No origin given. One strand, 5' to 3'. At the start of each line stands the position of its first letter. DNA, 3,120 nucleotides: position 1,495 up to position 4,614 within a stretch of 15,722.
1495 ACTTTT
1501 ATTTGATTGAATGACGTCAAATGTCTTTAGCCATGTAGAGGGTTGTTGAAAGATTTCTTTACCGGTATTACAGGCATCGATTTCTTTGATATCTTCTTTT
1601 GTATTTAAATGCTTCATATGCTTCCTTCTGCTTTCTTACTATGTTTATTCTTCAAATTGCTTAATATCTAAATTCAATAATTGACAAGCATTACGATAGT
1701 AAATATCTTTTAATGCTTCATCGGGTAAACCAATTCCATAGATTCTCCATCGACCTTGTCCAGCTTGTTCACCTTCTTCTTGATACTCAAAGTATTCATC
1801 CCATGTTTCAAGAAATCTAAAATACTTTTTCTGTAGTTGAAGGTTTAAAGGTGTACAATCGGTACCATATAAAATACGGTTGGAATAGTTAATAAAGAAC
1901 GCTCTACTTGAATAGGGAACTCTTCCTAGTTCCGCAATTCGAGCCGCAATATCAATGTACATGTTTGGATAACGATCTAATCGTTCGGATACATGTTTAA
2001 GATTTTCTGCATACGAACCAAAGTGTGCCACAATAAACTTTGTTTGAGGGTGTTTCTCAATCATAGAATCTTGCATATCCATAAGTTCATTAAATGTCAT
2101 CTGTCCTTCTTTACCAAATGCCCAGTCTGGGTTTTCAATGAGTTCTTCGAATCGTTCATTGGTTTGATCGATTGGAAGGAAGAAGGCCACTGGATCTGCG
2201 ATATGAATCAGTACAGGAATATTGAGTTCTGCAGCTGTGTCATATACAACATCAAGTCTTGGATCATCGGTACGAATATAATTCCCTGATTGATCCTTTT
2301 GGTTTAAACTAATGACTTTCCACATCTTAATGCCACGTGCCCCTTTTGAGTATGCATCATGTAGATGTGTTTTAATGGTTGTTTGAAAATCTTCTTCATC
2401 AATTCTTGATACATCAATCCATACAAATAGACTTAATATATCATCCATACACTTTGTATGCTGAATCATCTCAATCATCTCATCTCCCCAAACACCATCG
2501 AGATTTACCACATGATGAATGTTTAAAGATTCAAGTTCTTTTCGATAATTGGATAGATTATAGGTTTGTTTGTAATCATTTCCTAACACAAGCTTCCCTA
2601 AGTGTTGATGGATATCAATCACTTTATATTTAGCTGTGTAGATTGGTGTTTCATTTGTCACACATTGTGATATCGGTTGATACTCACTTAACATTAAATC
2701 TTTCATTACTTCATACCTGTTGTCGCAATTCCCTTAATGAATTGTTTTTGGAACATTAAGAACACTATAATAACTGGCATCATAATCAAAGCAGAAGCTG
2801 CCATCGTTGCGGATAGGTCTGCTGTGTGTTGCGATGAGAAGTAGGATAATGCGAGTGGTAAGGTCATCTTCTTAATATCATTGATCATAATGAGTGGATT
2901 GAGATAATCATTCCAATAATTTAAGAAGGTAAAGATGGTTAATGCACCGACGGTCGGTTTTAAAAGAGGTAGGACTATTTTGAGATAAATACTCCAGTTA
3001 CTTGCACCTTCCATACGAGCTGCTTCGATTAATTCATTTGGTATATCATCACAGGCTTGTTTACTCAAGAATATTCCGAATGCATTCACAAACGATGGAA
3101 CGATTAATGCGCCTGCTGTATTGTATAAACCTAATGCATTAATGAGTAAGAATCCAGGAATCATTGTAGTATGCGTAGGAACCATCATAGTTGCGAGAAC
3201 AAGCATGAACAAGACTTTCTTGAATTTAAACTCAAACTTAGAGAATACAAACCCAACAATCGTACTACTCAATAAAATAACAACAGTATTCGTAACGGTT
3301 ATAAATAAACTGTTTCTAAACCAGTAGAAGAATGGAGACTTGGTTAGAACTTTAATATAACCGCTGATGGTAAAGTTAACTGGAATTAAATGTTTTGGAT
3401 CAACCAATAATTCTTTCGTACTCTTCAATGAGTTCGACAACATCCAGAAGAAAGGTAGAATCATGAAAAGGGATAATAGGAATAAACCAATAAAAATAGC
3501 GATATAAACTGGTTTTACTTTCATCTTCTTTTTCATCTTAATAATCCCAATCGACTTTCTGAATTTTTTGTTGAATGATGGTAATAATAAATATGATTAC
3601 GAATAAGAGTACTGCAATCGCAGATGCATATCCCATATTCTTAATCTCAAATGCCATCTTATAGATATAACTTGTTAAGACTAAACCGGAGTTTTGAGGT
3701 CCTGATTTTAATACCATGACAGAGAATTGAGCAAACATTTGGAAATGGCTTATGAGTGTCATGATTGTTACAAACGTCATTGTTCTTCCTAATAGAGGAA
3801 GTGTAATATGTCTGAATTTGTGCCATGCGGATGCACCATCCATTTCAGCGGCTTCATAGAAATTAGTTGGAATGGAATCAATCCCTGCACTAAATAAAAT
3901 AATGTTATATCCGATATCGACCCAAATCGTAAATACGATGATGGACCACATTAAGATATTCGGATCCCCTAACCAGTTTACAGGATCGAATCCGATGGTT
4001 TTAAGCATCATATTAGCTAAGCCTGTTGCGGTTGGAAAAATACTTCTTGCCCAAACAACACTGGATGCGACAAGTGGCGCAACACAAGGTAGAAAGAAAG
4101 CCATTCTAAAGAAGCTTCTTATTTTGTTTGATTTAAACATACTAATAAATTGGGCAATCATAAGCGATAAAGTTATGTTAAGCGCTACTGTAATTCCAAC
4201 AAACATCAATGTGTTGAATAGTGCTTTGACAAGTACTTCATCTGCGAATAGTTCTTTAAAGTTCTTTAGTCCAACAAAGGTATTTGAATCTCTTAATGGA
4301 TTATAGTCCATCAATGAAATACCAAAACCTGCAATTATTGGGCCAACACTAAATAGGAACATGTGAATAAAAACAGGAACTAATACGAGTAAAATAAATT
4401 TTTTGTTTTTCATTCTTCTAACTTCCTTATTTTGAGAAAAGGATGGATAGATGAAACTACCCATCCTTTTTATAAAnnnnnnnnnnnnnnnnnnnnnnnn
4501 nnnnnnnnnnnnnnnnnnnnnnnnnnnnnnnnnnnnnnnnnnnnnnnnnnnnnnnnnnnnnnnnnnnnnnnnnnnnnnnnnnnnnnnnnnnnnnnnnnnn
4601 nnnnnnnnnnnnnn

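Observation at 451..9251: Hybrid locus: mel-type LacI/ABC/GH4 cassette joined to aga-type amino-sugar enzymes, a candidate non-PTS pathway for alpha-linked amino-sugar glycosides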

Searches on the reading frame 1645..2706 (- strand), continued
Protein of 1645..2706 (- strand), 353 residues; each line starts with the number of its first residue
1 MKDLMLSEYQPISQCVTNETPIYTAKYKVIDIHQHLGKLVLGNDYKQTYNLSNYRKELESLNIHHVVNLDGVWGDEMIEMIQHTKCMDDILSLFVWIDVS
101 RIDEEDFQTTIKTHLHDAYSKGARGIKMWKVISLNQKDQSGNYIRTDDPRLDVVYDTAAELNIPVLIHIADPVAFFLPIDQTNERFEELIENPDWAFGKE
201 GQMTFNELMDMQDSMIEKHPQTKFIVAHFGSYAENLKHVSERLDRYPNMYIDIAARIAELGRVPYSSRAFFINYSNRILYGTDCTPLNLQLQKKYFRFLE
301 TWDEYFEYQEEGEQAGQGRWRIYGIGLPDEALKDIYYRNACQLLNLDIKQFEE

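Call 59: search_solved_structures(query=A1, max_evalue=1, show_alignments=3)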
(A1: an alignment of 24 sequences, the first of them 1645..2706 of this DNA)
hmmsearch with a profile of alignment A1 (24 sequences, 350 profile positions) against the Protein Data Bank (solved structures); distinct sequences matched with E-value up to 1: 1.
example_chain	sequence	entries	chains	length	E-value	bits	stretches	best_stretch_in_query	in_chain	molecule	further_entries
4gb7_A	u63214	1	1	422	0.12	14.7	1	190-260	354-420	6-aminohexanoate-dimer hydrolase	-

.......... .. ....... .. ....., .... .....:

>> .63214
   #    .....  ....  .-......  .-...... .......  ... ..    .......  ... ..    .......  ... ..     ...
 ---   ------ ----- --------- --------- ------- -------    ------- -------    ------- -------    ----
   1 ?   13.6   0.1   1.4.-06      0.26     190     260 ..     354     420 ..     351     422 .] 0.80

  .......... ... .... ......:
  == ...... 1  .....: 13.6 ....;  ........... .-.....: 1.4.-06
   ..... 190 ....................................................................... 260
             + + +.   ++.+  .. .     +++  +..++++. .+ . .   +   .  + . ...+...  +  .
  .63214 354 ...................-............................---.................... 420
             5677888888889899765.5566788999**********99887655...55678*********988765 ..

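Call 62: list_cluster_members(proteins=[P0234, L090:9438-10499:+, L090:10499-11473:+, window:1645-2703:-, window:5803-7128:-])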
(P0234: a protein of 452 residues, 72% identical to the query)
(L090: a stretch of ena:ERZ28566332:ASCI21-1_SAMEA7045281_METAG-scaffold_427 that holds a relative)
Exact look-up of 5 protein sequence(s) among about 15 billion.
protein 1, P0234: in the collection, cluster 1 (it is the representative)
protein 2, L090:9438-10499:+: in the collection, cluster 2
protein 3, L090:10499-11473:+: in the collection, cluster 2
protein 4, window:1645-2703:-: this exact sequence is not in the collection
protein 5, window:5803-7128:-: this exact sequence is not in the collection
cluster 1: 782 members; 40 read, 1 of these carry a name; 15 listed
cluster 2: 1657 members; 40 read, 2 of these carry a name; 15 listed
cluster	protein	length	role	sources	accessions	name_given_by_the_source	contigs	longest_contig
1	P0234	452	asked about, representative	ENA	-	-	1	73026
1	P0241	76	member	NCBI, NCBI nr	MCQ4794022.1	hypothetical protein NE692_11270, partial [Bifidobacterium adolescentis] | hypothetical protein [Bifidobacterium adolescentis]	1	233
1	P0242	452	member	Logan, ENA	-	-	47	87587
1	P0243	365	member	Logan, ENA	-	-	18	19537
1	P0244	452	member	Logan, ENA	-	-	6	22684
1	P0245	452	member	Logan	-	-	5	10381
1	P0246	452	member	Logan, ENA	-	-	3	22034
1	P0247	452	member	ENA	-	-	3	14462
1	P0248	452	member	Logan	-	-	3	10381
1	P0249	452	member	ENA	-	-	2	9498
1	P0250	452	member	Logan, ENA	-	-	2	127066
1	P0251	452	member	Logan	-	-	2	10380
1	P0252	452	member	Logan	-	-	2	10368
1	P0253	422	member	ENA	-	-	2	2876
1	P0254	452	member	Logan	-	-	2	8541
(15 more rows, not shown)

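Call 73: search_protein_families(library=pfam, proteins=[L037:6826-8544:+, L037:11130-13091:+, L044:12101-15049:+, L048:9200-10588:+, L048:5681-7180:+, L014:15118-16485:+, L014:11118-11897:+, L054:7451-8626:+], max_evalue=0.0001)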
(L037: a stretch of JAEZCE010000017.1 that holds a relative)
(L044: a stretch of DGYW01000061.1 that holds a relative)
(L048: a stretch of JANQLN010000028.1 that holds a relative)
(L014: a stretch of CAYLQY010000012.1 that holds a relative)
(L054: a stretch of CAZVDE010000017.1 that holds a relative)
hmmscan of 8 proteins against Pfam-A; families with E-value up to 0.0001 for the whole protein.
L037:6826-8544:+ (572 aa): 1 family
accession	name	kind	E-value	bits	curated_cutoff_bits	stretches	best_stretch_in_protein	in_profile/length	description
PF20736.2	Glyco_hydro127M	-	7.7e-10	39.2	24.2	1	372-467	2-93/95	Beta-L-arabinofuranosidase, GH127 middle domain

L037:11130-13091:+ (653 aa): 1 family
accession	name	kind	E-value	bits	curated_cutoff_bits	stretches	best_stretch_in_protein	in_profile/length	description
PF16116.10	DUF4832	-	2.3e-23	83.6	29.2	1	290-438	58-216/216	Domain of unknown function (DUF4832)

L044:12101-15049:+ (982 aa): 2 families
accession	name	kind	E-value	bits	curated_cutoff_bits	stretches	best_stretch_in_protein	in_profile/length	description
PF01547.30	SBP_bac_1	-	2.5e-19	70.8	26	1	571-878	7-306/307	Bacterial extracellular solute-binding protein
PF13416.11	SBP_bac_8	-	1.4e-14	55.1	27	1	581-881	5-252/279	Bacterial extracellular solute-binding protein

L048:9200-10588:+ (462 aa): 0 families

L048:5681-7180:+ (499 aa): 2 families
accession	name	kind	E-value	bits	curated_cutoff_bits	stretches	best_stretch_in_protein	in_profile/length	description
PF00370.27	FGGY_N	-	1.2e-52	179.5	28.8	1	3-244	2-245/245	FGGY family of carbohydrate kinases, N-terminal domain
PF02782.22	FGGY_C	-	5.8e-27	95.2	27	1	258-447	6-195/198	FGGY family of carbohydrate kinases, C-terminal domain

L014:15118-16485:+ (455 aa): 2 families
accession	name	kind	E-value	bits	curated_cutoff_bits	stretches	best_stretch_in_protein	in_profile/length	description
PF04616.20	Glyco_hydro_43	-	3.3e-54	184.6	32.2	1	8-272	3-288/288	Glycosyl hydrolases family 43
PF17851.8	GH43_C2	-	3.2e-05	24.2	22.7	1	342-442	69-189/203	Beta xylosidase C-terminal Concanavalin A-like domain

L014:11118-11897:+ (259 aa): 4 families
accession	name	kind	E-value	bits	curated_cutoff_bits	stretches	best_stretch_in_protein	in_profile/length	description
PF12706.13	Lactamase_B_2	-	1.1e-09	38.7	27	1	53-207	28-173/200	Beta-lactamase superfamily domain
PF00753.33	Lactamase_B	-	3.3e-08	34.2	22.7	1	36-76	20-64/196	Metallo-beta-lactamase superfamily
PF23023.1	Anti-Pycsar_Apyc1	-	1.9e-05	24.7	50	1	35-180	33-171/250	Anti-Pycsar protein Apyc1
PF13691.12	Lactamase_B_4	-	6.7e-05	22.9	27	0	21-71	11-63/63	tRNase Z endonuclease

L054:7451-8626:+ (391 aa): 2 families
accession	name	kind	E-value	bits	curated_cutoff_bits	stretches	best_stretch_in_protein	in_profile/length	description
PF01979.26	Amidohydro_1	-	3.7e-23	82.8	25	1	59-386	1-344/345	Amidohydrolase family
PF07969.17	Amidohydro_3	-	1.3e-15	58.3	29.7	2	335-376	407-449/472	Amidohydrolase family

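Call 74: search_protein_families(library=ncbifam, proteins=[L054:7451-8626:+, L018:12112-13146:+, L018:13143-14504:+], max_evalue=1e-10)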
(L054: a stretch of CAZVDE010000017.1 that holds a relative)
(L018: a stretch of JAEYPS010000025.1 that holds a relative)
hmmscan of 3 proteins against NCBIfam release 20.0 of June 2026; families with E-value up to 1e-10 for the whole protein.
L054:7451-8626:+ (391 aa): 11 families
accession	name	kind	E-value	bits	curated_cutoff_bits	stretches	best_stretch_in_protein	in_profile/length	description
TIGR00221.1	nagA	equivalog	1.9e-97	326.6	225.65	1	4-385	5-380/380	N-acetylglucosamine-6-phosphate deacetylase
NF008371.0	PRK11170.1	equivalog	4.9e-70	236.4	483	1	41-387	31-379/382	N-acetylglucosamine-6-phosphate deacetylase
NF011990.0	PRK15446.2-6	subfamily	2.9e-21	75.6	233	1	321-390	312-385/390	alpha-D-ribose 1-methylphosphonate 5-triphosphate diphosphatase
TIGR02318.1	phosphono_phnM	equivalog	5.8e-16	58.4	390.55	0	322-379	306-367/376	phosphonate metabolism protein PhnM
NF006689.0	PRK09237.1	equivalog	4.1e-15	55.2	371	0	4-86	5-81/383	amidohydrolase/deacetylase family metallohydrolase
NF011989.0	PRK15446.2-5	equivalog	5.5e-15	55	565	1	303-373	292-360/385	alpha-D-ribose 1-methylphosphonate 5-triphosphate diphosphatase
NF011984.0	PRK15446.1-5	equivalog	8.3e-15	54.5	260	0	321-372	309-360/379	alpha-D-ribose 1-methylphosphonate 5-triphosphate diphosphatase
NF011987.0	PRK15446.2-3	subfamily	1.6e-11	43.6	253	0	330-388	322-384/395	alpha-D-ribose 1-methylphosphonate 5-triphosphate diphosphatase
TIGR01178.1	ade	equivalog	1.9e-11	43.2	472.5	0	327-386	268-329/552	adenine deaminase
NF004839.0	PRK06189.1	equivalog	4.3e-11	42.1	631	0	313-373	331-391/451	allantoinase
NF005557.0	PRK07228.1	equivalog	5.1e-11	41.9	522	0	335-372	337-375/445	5'-deoxyadenosine deaminase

L018:12112-13146:+ (344 aa): 5 families
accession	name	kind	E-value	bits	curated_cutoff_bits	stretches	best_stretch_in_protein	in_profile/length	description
NF041128.1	glucosaP_deam_GlmD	equivalog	9.2e-33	113.8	580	1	39-341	33-320/323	glucosamine-6-phosphate deaminase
TIGR02815.1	agaS_fam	subfamily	4.2e-24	85.2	529.2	1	40-335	45-354/372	putative sugar isomerase, AgaS family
NF001484.0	PRK00331.1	subfamily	5.1e-16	58.2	381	1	8-338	257-594/601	isomerizing glutamine--fructose-6-phosphate transaminase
TIGR01135.1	glmS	equivalog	1.9e-14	53.1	418.05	1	7-338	255-600/607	glutamine--fructose-6-phosphate transaminase (isomerizing)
NF046059.1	NagB_SO3506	equivalog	4.7e-12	45.9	430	1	86-293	85-290/330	glucosamine-6-phosphate deaminase NagB-II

L018:13143-14504:+ (453 aa): 3 families
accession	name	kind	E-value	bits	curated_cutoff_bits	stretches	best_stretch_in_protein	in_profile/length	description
TIGR02810.1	agaZ_gatZ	equivalog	4e-151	503.7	568.8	1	23-447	2-419/420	D-tagatose-bisphosphate aldolase, class II, non-catalytic subunit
NF012002.0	PRK15458.1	equivalog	1.9e-144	481.9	707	1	19-448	2-424/428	tagatose-bisphosphate aldolase subunit KbaZ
NF011626.0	PRK15052.1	equivalog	1e-128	429.7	579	1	21-449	1-420/421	tagatose-bisphosphate aldolase subunit GatZ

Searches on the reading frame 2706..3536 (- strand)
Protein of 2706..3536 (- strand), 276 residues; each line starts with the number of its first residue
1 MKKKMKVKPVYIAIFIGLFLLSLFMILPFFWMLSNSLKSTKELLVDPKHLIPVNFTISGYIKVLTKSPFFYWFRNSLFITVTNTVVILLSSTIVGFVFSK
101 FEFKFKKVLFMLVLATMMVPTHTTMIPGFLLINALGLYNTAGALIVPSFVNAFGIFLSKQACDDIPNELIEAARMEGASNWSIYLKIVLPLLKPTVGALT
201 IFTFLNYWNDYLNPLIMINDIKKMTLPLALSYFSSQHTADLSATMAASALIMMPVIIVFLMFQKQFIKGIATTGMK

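Call 3: search_protein_families(library=pfam, proteins=[window:2706-3536:-])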
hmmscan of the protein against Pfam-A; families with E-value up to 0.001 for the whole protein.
window:2706-3536:- (276 aa): 1 family
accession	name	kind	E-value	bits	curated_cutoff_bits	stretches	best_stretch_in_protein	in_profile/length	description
PF00528.27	BPD_transp_1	-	5.4e-19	69.1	26.4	1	92-270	2-182/184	Binding-protein-dependent transport system inner membrane component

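Call 4: search_protein_families(library=ncbifam, proteins=[window:2706-3536:-])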
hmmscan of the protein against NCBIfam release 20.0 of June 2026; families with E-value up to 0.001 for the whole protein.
window:2706-3536:- (276 aa): 15 families
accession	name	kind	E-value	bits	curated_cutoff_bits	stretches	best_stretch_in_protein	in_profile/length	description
NF040932.1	ABC_arch_GlcU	equivalog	3.8e-33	115.3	340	1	14-274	5-268/272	glucose ABC transporter permease GlcU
NF008210.0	PRK10973.1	equivalog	1e-29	104.1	297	1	39-271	37-277/281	sn-glycerol-3-phosphate ABC transporter permease UgpE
NF008231.0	PRK10998.1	equivalog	2.2e-20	73.4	261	1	3-276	11-295/296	maltose ABC transporter permease MalG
TIGR02141.1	modB_ABC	equivalog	8.2e-09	35.4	182.6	1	76-261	3-202/208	molybdate ABC transporter permease subunit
TIGR01581.1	Mo_ABC_porter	hypoth_equivalog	1e-08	34.9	210.3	1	56-258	6-222/225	ABC transporter permease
NF011624.0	PRK15050.1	equivalog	2.5e-08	33.4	247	1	163-255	185-274/297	2-aminoethylphosphonate ABC transporter permease subunit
NF007047.0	PRK09500.1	equivalog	1.4e-07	31.4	326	1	19-263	12-248/257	spermidine/putrescine ABC transporter permease PotC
NF006939.0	PRK09421.1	equivalog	4.3e-07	29.6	262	1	159-259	113-211/230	molybdate ABC transporter permease subunit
NF007044.0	PRK09497.1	equivalog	2.3e-06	27.3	348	0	155-205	166-216/285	spermidine/putrescine ABC transporter permease PotB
TIGR01097.1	PhnE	equivalog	5.2e-06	26.1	216.7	1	39-204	35-192/252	phosphonate ABC transporter, permease protein PhnE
TIGR03226.1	PhnU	equivalog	6.7e-06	25.8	283.45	1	163-255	203-292/311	2-aminoethylphosphonate ABC transporter permease subunit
TIGR00969.1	3a0106s02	subfamily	1e-05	25.2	240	1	164-261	168-265/272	sulfate ABC transporter permease subunit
NF040931.1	ABC_arch_GlcT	equivalog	0.00015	21.5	360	1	163-261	167-266/278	glucose ABC transporter permease GlcT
NF008196.0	PRK10952.1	equivalog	0.00019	20.4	439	1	92-198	165-267/356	glycine betaine/L-proline ABC transporter permease ProW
TIGR02139.1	permease_CysT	equivalog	0.00051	19.7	246.1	0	54-261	33-255/265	sulfate ABC transporter permease subunit CysT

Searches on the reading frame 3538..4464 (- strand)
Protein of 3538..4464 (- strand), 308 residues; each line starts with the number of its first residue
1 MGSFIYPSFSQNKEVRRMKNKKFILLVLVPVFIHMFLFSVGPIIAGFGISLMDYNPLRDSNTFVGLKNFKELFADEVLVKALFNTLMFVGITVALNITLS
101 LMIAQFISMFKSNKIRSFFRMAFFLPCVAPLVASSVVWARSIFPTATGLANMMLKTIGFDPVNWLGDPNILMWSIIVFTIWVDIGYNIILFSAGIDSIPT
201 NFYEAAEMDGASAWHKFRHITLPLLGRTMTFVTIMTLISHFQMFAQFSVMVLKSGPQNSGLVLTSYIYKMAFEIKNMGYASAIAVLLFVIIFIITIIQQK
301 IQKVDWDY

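Call 3: search_protein_families(library=pfam, proteins=[window:3538-4464:-])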
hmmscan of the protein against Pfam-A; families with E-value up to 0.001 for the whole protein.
window:3538-4464:- (308 aa): 1 family
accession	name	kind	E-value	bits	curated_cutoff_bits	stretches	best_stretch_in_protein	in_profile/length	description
PF00528.27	BPD_transp_1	-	5.5e-16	59.3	26.4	1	97-301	2-178/184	Binding-protein-dependent transport system inner membrane component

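Call 4: search_protein_families(library=ncbifam, proteins=[window:3538-4464:-])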
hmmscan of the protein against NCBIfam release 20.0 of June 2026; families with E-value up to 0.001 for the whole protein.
window:3538-4464:- (308 aa): 14 families
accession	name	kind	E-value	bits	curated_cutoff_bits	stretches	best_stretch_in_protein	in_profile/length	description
NF007852.0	PRK10561.1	equivalog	2.5e-30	106.4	335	1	21-301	11-287/295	sn-glycerol-3-phosphate ABC transporter permease UgpA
NF040931.1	ABC_arch_GlcT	equivalog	2.3e-27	96.3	360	1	43-296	16-265/278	glucose ABC transporter permease GlcT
NF008232.0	PRK10999.1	equivalog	3e-27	95.6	392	1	62-306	263-519/520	maltose ABC transporter permease MalF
TIGR03262.1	PhnU2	equivalog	4.2e-14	52.1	593.25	1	30-303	9-258/546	putative 2-aminoethylphosphonate ABC transporter permease subunit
NF043074.1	MMSYN1_0196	equivalog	7.9e-11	41.8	350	1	18-302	6-263/277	spermidine/putrescine ABC transporter permease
NF006954.0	PRK09433.1-5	equivalog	2.9e-06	26.3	821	1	78-301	52-256/530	thiamine/thiamine pyrophosphate ABC transporter permease ThiP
TIGR01581.1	Mo_ABC_porter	hypoth_equivalog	3.9e-06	26.5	210.3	1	68-295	9-223/225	ABC transporter permease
NF006953.0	PRK09433.1-4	equivalog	3.2e-05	23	970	1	119-303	88-266/536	thiamine/thiamine pyrophosphate ABC transporter permease ThiP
NF040932.1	ABC_arch_GlcU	equivalog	0.00011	22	340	0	176-294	137-255/272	glucose ABC transporter permease GlcU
TIGR00969.1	3a0106s02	subfamily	0.00012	21.7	240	1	64-302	45-270/272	sulfate ABC transporter permease subunit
TIGR02140.1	permease_CysW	equivalog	0.00013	21.6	329.1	1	65-300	32-254/261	sulfate ABC transporter permease subunit CysW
NF008620.0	PRK11602.1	equivalog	0.00021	20.6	442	1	64-298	48-273/291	sulfate/thiosulfate ABC transporter permease CysW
TIGR02141.1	modB_ABC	equivalog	0.00039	20.1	182.6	0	86-298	4-202/208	molybdate ABC transporter permease subunit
NF008231.0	PRK10998.1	equivalog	0.00045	19.9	261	0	109-300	101-283/296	maltose ABC transporter permease MalG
